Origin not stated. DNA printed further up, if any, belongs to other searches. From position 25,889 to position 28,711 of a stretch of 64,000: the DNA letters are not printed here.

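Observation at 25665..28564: Single polypeptide fusing a clan GH-A-like glycosidase, a GT2 synthase domain and a polytopic membrane domain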

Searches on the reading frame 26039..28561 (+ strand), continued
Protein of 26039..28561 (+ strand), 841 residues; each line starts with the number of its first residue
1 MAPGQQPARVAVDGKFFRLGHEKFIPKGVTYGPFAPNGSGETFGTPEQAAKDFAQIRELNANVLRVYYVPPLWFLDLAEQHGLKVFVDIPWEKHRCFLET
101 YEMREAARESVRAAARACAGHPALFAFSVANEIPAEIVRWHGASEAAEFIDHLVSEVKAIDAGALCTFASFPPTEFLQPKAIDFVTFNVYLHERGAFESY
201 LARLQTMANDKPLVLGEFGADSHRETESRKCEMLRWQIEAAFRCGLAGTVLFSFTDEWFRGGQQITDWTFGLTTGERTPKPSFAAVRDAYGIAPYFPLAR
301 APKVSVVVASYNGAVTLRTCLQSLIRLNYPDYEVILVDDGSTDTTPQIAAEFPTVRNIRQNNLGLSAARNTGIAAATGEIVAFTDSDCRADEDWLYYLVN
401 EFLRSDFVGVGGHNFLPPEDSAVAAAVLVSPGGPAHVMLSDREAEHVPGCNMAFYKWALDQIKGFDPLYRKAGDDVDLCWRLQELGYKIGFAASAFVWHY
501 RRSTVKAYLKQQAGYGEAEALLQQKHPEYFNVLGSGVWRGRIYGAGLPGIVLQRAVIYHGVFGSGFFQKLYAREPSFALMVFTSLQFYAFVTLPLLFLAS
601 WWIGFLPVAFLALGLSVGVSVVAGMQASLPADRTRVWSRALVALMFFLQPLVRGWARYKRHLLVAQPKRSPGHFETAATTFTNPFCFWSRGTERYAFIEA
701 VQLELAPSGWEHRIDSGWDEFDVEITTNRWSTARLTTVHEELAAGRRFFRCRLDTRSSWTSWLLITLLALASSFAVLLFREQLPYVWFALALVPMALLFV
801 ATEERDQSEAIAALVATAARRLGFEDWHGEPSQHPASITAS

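Call 69: find_homologous_proteins(query=P0182)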
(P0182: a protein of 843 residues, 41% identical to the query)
Query P0182 (843 aa): 7910 proteins with E <= 0.001 among 8000 candidates; the best 120 are listed.
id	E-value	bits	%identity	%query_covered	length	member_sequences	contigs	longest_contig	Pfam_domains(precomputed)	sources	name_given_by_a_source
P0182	0.0e+0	1939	100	100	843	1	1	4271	PF13632.13,PF10111.15,PF13506.14,PF13641.13,PF00535.33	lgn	-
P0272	0.0e+0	1229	66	99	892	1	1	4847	PF13632.13,PF10111.15,PF13641.13,PF00535.33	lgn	-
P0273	0.0e+0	1227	66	98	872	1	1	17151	PF13632.13,PF10111.15,PF13641.13,PF00535.33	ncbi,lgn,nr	ncbi:MAG TPA: glycosyltransferase [Nitriliruptorales bacterium]|nr:glycosyltransferase [Nitrilirupto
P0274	0.0e+0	1195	68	95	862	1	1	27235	PF13632.13,PF10111.15,PF13506.14,PF13641.13,PF00535.33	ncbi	ncbi:MAG: glycosyltransferase family 2 protein [Nitriliruptorales bacterium]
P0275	0.0e+0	1182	67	97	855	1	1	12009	PF13632.13,PF10111.15,PF13506.14,PF13641.13,PF00535.33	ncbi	-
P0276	0.0e+0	1138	67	88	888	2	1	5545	PF13632.13,PF10111.15,PF13641.13,PF02836.24,PF00535.33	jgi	jgi:O-antigen biosynthesis protein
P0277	0.0e+0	1134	64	94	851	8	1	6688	PF13632.13,PF10111.15,PF13641.13,PF00535.33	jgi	jgi:O-antigen biosynthesis protein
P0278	0.0e+0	1125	64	95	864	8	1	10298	PF13632.13,PF10111.15,PF13641.13,PF00535.33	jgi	jgi:glycosyltransferase involved in cell wall biosynthesis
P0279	0.0e+0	1125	67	89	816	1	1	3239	PF13632.13,PF10111.15,PF13641.13,PF00535.33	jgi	jgi:glycosyltransferase involved in cell wall biosynthesis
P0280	0.0e+0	1110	63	94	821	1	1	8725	PF13632.13,PF10111.15,PF13506.14,PF13641.13,PF00535.33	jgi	jgi:O-antigen biosynthesis protein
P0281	0.0e+0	1109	64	88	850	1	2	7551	PF13632.13,PF10111.15,PF13641.13,PF00535.33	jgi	jgi:O-antigen biosynthesis protein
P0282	0.0e+0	1107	66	88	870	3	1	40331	PF13632.13,PF10111.15,PF13641.13,PF00535.33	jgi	-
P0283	0.0e+0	1106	63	94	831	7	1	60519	PF13632.13,PF10111.15,PF13641.13,PF00535.33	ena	-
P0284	0.0e+0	1104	65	89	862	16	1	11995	PF13632.13,PF10111.15,PF13641.13,PF00535.33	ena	-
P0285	0.0e+0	1104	66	88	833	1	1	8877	PF13632.13,PF10111.15,PF13506.14,PF13641.13,PF02836.24,PF00535.33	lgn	-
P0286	0.0e+0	1104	64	90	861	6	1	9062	PF13632.13,PF10111.15,PF13641.13,PF00535.33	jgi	jgi:GT2 family glycosyltransferase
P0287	0.0e+0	1104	66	91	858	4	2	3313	PF13632.13,PF10111.15,PF13641.13,PF00535.33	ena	-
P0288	0.0e+0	1102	63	94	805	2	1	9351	PF13632.13,PF10111.15,PF13641.13,PF00535.33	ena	-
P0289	0.0e+0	1101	66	88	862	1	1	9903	PF13632.13,PF10111.15,PF13641.13,PF00535.33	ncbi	-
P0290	0.0e+0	1099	62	94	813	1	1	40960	PF13632.13,PF10111.15,PF13641.13,PF00535.33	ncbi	-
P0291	0.0e+0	1098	64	88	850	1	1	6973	PF13632.13,PF10111.15,PF13641.13,PF00535.33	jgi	jgi:O-antigen biosynthesis protein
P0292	0.0e+0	1097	65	88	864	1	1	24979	PF13632.13,PF13641.13,PF00535.33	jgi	jgi:GT2 family glycosyltransferase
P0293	0.0e+0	1096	65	89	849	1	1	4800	PF13632.13,PF10111.15,PF13641.13,PF00535.33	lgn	-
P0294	0.0e+0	1096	65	88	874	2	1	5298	PF13632.13,PF10111.15,PF13641.13,PF00535.33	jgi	jgi:O-antigen biosynthesis protein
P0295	0.0e+0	1096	65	88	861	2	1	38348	PF13632.13,PF10111.15,PF13506.14,PF13641.13,PF00535.33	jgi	jgi:glycosyltransferase involved in cell wall biosynthesis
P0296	0.0e+0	1095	65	87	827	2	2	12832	PF10111.15,PF13641.13,PF00535.33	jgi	jgi:O-antigen biosynthesis protein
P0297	0.0e+0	1094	64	89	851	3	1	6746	PF13632.13,PF10111.15,PF13641.13,PF02836.24,PF00535.33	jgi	jgi:O-antigen biosynthesis protein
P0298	0.0e+0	1094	63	91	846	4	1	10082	PF13632.13,PF10111.15,PF13641.13,PF00535.33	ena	-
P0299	0.0e+0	1094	61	96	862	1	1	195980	PF13632.13,PF10111.15,PF13506.14,PF13641.13,PF00535.33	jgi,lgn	jgi:glycosyltransferase involved in cell wall biosynthesis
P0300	0.0e+0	1093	61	100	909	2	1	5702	PF13632.13,PF10111.15,PF13506.14,PF13641.13,PF00535.33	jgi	jgi:O-antigen biosynthesis protein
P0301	0.0e+0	1092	64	89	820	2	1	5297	PF13632.13,PF10111.15,PF13641.13,PF00535.33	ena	-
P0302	0.0e+0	1092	62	95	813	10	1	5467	PF13632.13,PF10111.15,PF13506.14,PF13641.13,PF02836.24,PF00535.33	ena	-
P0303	0.0e+0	1091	65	91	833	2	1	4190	PF13632.13,PF10111.15,PF13506.14,PF13641.13,PF00535.33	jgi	jgi:O-antigen biosynthesis protein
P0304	0.0e+0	1091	63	88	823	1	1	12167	PF13632.13,PF10111.15,PF13641.13,PF00535.33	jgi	-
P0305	0.0e+0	1090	62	94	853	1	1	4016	PF13632.13,PF10111.15,PF13641.13,PF00535.33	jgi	jgi:glycosyltransferase involved in cell wall biosynthesis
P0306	0.0e+0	1089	62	95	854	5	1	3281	PF13632.13,PF10111.15,PF13641.13,PF02836.24,PF00535.33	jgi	jgi:GT2 family glycosyltransferase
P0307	0.0e+0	1089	64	89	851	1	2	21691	PF13632.13,PF10111.15,PF13641.13,PF02836.24,PF00535.33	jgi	jgi:glycosyltransferase involved in cell wall biosynthesis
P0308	0.0e+0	1089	64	93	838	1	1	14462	PF13632.13,PF10111.15,PF13641.13,PF00535.33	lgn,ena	-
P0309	0.0e+0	1088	73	78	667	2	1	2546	PF13632.13,PF10111.15,PF13506.14,PF13641.13,PF00535.33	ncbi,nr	ncbi:MAG: glycosyltransferase, partial [Actinomycetota bacterium]|nr:glycosyltransferase [Actinomyce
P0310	0.0e+0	1088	62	92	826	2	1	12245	PF13632.13,PF10111.15,PF13641.13,PF02836.24,PF00535.33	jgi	jgi:O-antigen biosynthesis protein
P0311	0.0e+0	1087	64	94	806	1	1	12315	PF10111.15,PF13641.13,PF00535.33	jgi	jgi:glycosyltransferase involved in cell wall biosynthesis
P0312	0.0e+0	1087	64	88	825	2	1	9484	PF13632.13,PF10111.15,PF13641.13,PF00535.33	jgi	jgi:O-antigen biosynthesis protein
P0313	0.0e+0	1087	65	91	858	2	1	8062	PF13632.13,PF10111.15,PF13641.13,PF00535.33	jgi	jgi:glycosyltransferase involved in cell wall biosynthesis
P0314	0.0e+0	1087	65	88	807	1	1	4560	PF13632.13,PF10111.15,PF13641.13,PF00535.33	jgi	jgi:GT2 family glycosyltransferase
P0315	0.0e+0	1086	65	89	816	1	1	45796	PF13632.13,PF10111.15,PF13641.13,PF00535.33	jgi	jgi:glycosyltransferase involved in cell wall biosynthesis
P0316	0.0e+0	1086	65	89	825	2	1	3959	PF13632.13,PF10111.15,PF13506.14,PF13641.13,PF00535.33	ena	-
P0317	0.0e+0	1086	62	93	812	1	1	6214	PF13632.13,PF10111.15,PF13641.13,PF00535.33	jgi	jgi:O-antigen biosynthesis protein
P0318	0.0e+0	1086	63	96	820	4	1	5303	PF13632.13,PF10111.15,PF13641.13,PF00535.33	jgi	jgi:glycosyltransferase involved in cell wall biosynthesis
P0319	0.0e+0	1085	64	88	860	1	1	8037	PF13632.13,PF10111.15,PF13641.13,PF00535.33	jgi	jgi:O-antigen biosynthesis protein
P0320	0.0e+0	1085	64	88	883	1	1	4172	PF13632.13,PF10111.15,PF13641.13,PF00535.33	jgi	jgi:O-antigen biosynthesis protein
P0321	0.0e+0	1085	62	93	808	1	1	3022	PF13632.13,PF10111.15,PF13641.13,PF00535.33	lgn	-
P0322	0.0e+0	1085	62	89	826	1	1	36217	PF13632.13,PF10111.15,PF13506.14,PF13641.13,PF00535.33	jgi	jgi:O-antigen biosynthesis protein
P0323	0.0e+0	1085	64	89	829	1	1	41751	PF13632.13,PF10111.15,PF13641.13,PF00535.33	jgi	jgi:glycosyltransferase involved in cell wall biosynthesis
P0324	0.0e+0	1084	62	96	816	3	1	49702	PF13632.13,PF10111.15,PF13641.13,PF00535.33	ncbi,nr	ncbi:MAG TPA: glycosyltransferase family 2 protein [Acidimicrobiales bacterium]|nr:glycosyltransfera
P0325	0.0e+0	1083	62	94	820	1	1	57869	PF10111.15,PF13506.14,PF13641.13,PF00535.33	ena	-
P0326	0.0e+0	1083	64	89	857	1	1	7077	PF13632.13,PF10111.15,PF13641.13,PF02836.24,PF00535.33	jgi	jgi:O-antigen biosynthesis protein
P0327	0.0e+0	1083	64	88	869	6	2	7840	PF13632.13,PF10111.15,PF13641.13,PF00535.33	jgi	jgi:glycosyltransferase involved in cell wall biosynthesis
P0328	0.0e+0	1082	65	88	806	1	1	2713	PF13632.13,PF10111.15,PF13506.14,PF13641.13,PF00535.33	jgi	jgi:glycosyltransferase involved in cell wall biosynthesis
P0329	0.0e+0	1082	64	93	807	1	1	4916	PF13632.13,PF10111.15,PF13641.13,PF00535.33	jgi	jgi:GT2 family glycosyltransferase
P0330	0.0e+0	1082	65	88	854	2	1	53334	PF13632.13,PF10111.15,PF13641.13,PF00535.33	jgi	jgi:glycosyltransferase involved in cell wall biosynthesis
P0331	0.0e+0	1082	62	93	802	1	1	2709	PF13632.13,PF10111.15,PF13641.13,PF00535.33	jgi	jgi:GT2 family glycosyltransferase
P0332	0.0e+0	1082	64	89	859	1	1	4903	PF13632.13,PF10111.15,PF13641.13,PF00535.33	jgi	jgi:glycosyltransferase involved in cell wall biosynthesis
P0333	0.0e+0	1081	64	89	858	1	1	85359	PF13632.13,PF10111.15,PF13641.13,PF02836.24,PF00535.33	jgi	jgi:glycosyltransferase involved in cell wall biosynthesis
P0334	0.0e+0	1081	60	96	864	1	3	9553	PF13632.13,PF10111.15,PF13641.13,PF00535.33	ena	-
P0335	0.0e+0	1080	64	88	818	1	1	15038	PF13632.13,PF10111.15,PF13641.13,PF00535.33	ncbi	ncbi:MAG: glycosyltransferase, partial [Acidimicrobiales bacterium]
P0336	0.0e+0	1080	62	93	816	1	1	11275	PF13632.13,PF10111.15,PF13641.13,PF02836.24,PF00535.33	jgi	jgi:O-antigen biosynthesis protein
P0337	0.0e+0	1080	64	88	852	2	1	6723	PF13632.13,PF10111.15,PF13641.13,PF00535.33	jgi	jgi:glycosyltransferase involved in cell wall biosynthesis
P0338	0.0e+0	1080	64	89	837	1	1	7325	PF13632.13,PF10111.15,PF13641.13,PF00535.33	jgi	jgi:glycosyltransferase involved in cell wall biosynthesis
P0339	0.0e+0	1080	64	89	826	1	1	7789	PF13632.13,PF10111.15,PF13641.13,PF00535.33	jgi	jgi:hypothetical protein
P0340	0.0e+0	1079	65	88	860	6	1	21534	PF13632.13,PF10111.15,PF13641.13,PF00535.33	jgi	jgi:O-antigen biosynthesis protein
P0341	0.0e+0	1079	64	89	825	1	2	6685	PF10111.15,PF13641.13,PF00535.33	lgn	-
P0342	0.0e+0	1079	62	93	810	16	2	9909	PF13632.13,PF10111.15,PF13506.14,PF13641.13,PF00535.33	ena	-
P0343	0.0e+0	1078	65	91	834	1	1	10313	PF13632.13,PF10111.15,PF13641.13,PF00535.33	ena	-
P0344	0.0e+0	1078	61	94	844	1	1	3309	PF13632.13,PF10111.15,PF13641.13,PF00535.33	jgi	jgi:O-antigen biosynthesis protein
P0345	0.0e+0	1078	62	93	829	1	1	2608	PF10111.15,PF13641.13,PF00535.33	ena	-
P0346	0.0e+0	1077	65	88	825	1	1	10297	PF13632.13,PF10111.15,PF13641.13,PF00535.33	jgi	jgi:glycosyltransferase involved in cell wall biosynthesis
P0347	0.0e+0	1077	63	94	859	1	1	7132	PF13632.13,PF10111.15,PF13641.13,PF00535.33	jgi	jgi:O-antigen biosynthesis protein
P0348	0.0e+0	1077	64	88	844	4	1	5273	PF13632.13,PF10111.15,PF13641.13,PF00535.33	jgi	jgi:glycosyltransferase involved in cell wall biosynthesis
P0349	0.0e+0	1077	63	88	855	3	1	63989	PF10111.15,PF13641.13,PF00535.33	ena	-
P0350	0.0e+0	1077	63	88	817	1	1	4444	PF13632.13,PF10111.15,PF13641.13,PF00535.33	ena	-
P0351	0.0e+0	1077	63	89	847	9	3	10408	PF13632.13,PF10111.15,PF13641.13,PF02836.24,PF00535.33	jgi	jgi:O-antigen biosynthesis protein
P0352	0.0e+0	1077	63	94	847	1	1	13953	PF13632.13,PF10111.15,PF13641.13,PF00535.33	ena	-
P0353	0.0e+0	1075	63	88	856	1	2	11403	PF10111.15,PF13641.13,PF00535.33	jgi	jgi:cellulose synthase/poly-beta-1,6-N-acetylglucosamine synthase-like glycosyltransferase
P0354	0.0e+0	1075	62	95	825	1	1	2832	PF13632.13,PF10111.15,PF13506.14,PF13641.13,PF00535.33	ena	-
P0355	0.0e+0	1075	64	88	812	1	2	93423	PF13632.13,PF10111.15,PF13641.13,PF00535.33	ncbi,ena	-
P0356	0.0e+0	1075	63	90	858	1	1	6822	PF00150.25,PF13632.13,PF10111.15,PF13506.14,PF13641.13,PF03198.21,PF02836.24,PF00535.33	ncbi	-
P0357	0.0e+0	1074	64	93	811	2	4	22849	PF13632.13,PF10111.15,PF13641.13,PF00535.33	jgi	jgi:O-antigen biosynthesis protein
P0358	0.0e+0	1074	65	88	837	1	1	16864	PF13632.13,PF13641.13,PF00535.33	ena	-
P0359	0.0e+0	1073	62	93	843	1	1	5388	PF13632.13,PF10111.15,PF13506.14,PF13641.13,PF02836.24,PF00535.33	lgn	-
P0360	0.0e+0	1071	63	88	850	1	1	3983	PF13632.13,PF10111.15,PF13641.13,PF02836.24,PF00535.33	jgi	jgi:O-antigen biosynthesis protein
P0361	0.0e+0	1071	63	88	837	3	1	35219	PF13632.13,PF10111.15,PF13506.14,PF13641.13,PF02836.24,PF00535.33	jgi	jgi:glycosyltransferase involved in cell wall biosynthesis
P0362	0.0e+0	1071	64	91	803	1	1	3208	PF13632.13,PF10111.15,PF13641.13,PF00535.33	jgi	jgi:glycosyltransferase involved in cell wall biosynthesis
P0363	0.0e+0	1071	63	88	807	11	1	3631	PF10111.15,PF13641.13,PF00535.33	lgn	-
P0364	0.0e+0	1071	62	92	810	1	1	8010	PF10111.15,PF13506.14,PF13641.13,PF02836.24,PF00535.33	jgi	jgi:O-antigen biosynthesis protein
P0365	0.0e+0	1071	63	89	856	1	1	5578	PF13632.13,PF10111.15,PF13641.13,PF02836.24,PF00535.33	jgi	jgi:O-antigen biosynthesis protein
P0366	0.0e+0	1071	63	88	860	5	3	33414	PF13632.13,PF10111.15,PF13641.13,PF00535.33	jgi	jgi:glycosyltransferase involved in cell wall biosynthesis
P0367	0.0e+0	1070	63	88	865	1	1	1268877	PF13632.13,PF10111.15,PF13641.13,PF02836.24,PF00535.33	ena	-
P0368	0.0e+0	1070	63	88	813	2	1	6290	PF13632.13,PF10111.15,PF13641.13,PF00535.33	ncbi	-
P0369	0.0e+0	1070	62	93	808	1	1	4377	PF13632.13,PF10111.15,PF13641.13,PF00535.33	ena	-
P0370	0.0e+0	1070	64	91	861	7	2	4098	PF13632.13,PF10111.15,PF13641.13,PF00535.33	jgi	jgi:glycosyltransferase involved in cell wall biosynthesis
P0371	0.0e+0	1069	61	93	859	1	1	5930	PF13632.13,PF10111.15,PF13641.13,PF00535.33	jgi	jgi:O-antigen biosynthesis protein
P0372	0.0e+0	1069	64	89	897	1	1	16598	PF13632.13,PF10111.15,PF13641.13,PF00535.33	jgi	jgi:O-antigen biosynthesis protein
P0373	0.0e+0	1069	63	92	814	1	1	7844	PF13632.13,PF10111.15,PF13506.14,PF13641.13,PF00535.33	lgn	-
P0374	0.0e+0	1068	64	90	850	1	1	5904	PF10111.15,PF13641.13,PF00535.33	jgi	jgi:O-antigen biosynthesis protein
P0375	0.0e+0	1068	64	88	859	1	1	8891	PF13632.13,PF10111.15,PF13506.14,PF13641.13,PF00535.33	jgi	-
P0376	0.0e+0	1068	62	88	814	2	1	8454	PF13632.13,PF10111.15,PF13506.14,PF13641.13,PF00535.33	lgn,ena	-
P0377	0.0e+0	1068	62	93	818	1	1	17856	PF13632.13,PF10111.15,PF13641.13,PF00535.33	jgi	jgi:GT2 family glycosyltransferase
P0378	0.0e+0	1068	65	88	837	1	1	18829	PF13632.13,PF10111.15,PF13641.13,PF00535.33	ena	-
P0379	0.0e+0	1068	63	90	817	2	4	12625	PF13632.13,PF10111.15,PF13506.14,PF13641.13,PF00535.33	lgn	-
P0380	0.0e+0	1068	63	88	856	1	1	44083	PF10111.15,PF13641.13,PF02836.24,PF00535.33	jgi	jgi:glycosyltransferase involved in cell wall biosynthesis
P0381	0.0e+0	1068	62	93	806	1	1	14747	PF10111.15,PF13641.13,PF00535.33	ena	-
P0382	0.0e+0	1068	63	88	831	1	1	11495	PF13632.13,PF10111.15,PF13641.13,PF00535.33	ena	-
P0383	0.0e+0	1067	64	88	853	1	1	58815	PF13632.13,PF10111.15,PF13641.13,PF00535.33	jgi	jgi:O-antigen biosynthesis protein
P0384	0.0e+0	1067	64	88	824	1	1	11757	PF13632.13,PF10111.15,PF13506.14,PF13641.13,PF00535.33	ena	-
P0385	0.0e+0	1066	63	88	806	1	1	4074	PF10111.15,PF13641.13,PF02836.24,PF00535.33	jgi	jgi:O-antigen biosynthesis protein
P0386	0.0e+0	1066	64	88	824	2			PF13632.13,PF10111.15,PF13641.13,PF00535.33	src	-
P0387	0.0e+0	1066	60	96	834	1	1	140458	PF13632.13,PF10111.15,PF13641.13,PF00535.33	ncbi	-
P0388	0.0e+0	1066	61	93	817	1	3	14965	PF13632.13,PF10111.15,PF13641.13,PF00535.33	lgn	-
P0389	0.0e+0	1065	62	88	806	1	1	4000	PF10111.15,PF13641.13,PF02836.24,PF00535.33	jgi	jgi:glycosyltransferase involved in cell wall biosynthesis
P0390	0.0e+0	1065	64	89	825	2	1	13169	PF10111.15,PF13641.13,PF00535.33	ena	-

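Call 70: find_encoding_contigs(protein=P0367, flank=8000, max_places=1)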
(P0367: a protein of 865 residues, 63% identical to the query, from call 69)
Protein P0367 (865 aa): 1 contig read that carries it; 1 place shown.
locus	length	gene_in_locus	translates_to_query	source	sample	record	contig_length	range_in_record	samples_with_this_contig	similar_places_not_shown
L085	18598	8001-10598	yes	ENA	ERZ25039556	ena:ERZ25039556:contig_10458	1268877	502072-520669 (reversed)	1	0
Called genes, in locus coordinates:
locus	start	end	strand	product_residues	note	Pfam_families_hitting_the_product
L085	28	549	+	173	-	PF04542:Sigma70_r2, PF08281:Sigma70_r4_2, PF04545:Sigma70_r4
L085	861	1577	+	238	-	-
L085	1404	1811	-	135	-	-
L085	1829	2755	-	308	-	PF04932:Wzy_C, PF23914:TPR_CcmH_CycH (weak), PF13428:TPR_14 (faint), PF13432:TPR_16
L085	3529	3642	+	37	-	-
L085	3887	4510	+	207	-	-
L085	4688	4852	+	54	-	PF00471:Ribosomal_L33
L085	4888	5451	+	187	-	PF00584:SecE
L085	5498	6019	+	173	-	PF02357:NusG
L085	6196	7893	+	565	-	PF04542:Sigma70_r2, PF08281:Sigma70_r4_2 (weak)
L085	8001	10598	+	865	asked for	PF02836:Glyco_hydro_2_C (weak), PF00535:Glycos_transf_2, PF10111:Glyco_tranf_2_2 (weak), PF13641:Glyco_tranf_2_3, PF13632:Glyco_trans_2_3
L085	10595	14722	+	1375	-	PF00664:ABC_membrane, PF00005:ABC_tran, PF00535:Glycos_transf_2, PF13641:Glyco_tranf_2_3 (faint)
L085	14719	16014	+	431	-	PF00535:Glycos_transf_2, PF13641:Glyco_tranf_2_3, PF13506:Glyco_transf_21 (weak)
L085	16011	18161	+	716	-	PF13469:Sulfotransfer_3 (weak)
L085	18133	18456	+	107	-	-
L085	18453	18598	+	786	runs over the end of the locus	PF13692:Glyco_trans_1_4, PF13524:Glyco_trans_1_2 (weak)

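Call 71: find_encoding_contigs(protein=P0299, flank=8000, max_places=1)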
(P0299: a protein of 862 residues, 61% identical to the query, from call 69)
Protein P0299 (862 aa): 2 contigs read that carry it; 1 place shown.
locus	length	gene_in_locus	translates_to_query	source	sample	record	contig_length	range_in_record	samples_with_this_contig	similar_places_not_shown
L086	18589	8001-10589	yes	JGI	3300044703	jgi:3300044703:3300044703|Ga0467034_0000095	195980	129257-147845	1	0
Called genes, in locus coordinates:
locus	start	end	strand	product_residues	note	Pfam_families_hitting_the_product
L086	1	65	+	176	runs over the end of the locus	PF01025:GrpE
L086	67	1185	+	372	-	PF00226:DnaJ, PF01556:DnaJ_C, PF15777:Anti-TRAP (faint), PF00684:DnaJ_CXXCXGXG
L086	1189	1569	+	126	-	PF00376:MerR, PF13411:MerR_1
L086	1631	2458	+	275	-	-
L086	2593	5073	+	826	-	PF02861:Clp_N, PF23569:NBD_SMAX1, PF00004:AAA, PF17871:AAA_lid_9, PF00004:AAA, PF07724:AAA_2, PF07728:AAA_5, PF10431:ClpB_D2-small, +9 more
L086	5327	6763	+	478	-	-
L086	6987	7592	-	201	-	-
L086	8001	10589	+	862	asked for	PF13506:Glyco_transf_21 (faint), PF00535:Glycos_transf_2, PF10111:Glyco_tranf_2_2, PF13641:Glyco_tranf_2_3, PF13632:Glyco_trans_2_3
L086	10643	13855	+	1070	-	PF00664:ABC_membrane, PF00005:ABC_tran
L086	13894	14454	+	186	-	PF08241:Methyltransf_11, PF13649:Methyltransf_25, PF13847:Methyltransf_31 (weak)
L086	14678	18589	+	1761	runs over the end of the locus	PF14307:Glyco_tran_WbsX, PF20706:GT4-conflict, PF00534:Glycos_transf_1, PF13692:Glyco_trans_1_4, PF00535:Glycos_transf_2, PF13641:Glyco_tranf_2_3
